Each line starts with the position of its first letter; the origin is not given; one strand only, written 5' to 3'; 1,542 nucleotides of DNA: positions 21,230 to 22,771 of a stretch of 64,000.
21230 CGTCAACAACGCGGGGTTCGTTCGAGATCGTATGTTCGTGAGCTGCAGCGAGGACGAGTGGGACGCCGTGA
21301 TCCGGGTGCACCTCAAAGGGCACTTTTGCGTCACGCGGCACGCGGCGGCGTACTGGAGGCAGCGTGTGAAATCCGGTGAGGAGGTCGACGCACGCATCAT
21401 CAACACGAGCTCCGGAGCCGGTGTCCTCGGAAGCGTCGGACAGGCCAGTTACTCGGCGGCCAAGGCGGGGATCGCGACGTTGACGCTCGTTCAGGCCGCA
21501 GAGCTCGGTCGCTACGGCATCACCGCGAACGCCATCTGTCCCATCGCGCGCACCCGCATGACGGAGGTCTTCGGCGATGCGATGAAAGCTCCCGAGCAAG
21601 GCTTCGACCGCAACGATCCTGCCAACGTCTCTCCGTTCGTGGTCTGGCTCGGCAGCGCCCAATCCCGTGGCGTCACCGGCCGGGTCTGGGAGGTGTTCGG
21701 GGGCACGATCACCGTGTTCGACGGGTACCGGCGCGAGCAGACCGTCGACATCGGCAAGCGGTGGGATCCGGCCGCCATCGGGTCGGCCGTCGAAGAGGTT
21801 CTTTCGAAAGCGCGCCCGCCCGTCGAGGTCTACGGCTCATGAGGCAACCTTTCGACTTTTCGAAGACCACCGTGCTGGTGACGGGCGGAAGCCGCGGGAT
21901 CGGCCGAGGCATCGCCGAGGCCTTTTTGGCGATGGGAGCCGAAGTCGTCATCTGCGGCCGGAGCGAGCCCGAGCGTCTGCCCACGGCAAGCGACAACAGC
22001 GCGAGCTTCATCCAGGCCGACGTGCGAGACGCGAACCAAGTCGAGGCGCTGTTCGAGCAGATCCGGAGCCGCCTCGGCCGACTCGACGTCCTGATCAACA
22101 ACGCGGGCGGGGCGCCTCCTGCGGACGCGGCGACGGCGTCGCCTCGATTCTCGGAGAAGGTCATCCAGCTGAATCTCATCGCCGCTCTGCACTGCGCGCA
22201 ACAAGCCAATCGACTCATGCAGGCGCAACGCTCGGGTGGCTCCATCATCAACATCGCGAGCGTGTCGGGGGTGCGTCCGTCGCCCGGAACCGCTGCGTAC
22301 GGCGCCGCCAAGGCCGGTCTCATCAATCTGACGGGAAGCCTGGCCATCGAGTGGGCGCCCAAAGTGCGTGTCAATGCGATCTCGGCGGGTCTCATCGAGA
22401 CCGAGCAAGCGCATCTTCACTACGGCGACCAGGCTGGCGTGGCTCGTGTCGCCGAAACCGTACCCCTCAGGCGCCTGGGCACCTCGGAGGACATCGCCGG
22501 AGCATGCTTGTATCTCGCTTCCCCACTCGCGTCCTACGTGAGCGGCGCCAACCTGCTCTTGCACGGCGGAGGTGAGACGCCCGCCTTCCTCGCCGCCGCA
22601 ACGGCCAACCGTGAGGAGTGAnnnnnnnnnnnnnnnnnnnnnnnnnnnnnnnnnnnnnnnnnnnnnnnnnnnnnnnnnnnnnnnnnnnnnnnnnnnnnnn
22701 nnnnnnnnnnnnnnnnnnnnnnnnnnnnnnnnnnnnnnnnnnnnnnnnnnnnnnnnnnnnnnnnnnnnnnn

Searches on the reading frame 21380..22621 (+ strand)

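Call 29: search_protein_families(library=pfam, proteins=[window:21380-22621:+], max_evalue=0.0001)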
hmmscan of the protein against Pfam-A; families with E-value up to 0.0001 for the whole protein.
window:21380-22621:+ (413 aa): 5 families
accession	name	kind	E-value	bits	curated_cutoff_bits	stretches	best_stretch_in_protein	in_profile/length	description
PF13561.12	adh_short_C2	-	8.4e-61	206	27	1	172-397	6-234/236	Enoyl-(Acyl carrier protein) reductase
PF00106.31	adh_short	-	2.7e-51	174.3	26.6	1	164-344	2-187/195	short chain dehydrogenase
PF23441.1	SDR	-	7.3e-11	42.4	27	1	161-379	6-238/258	SDR-like rossmann domain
PF08659.16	KR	-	1.4e-08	35.3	22.6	1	164-312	2-154/180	KR domain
PF01370.27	Epimerase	-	9.6e-07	28.9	20.9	1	165-282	1-113/240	NAD dependent epimerase/dehydratase family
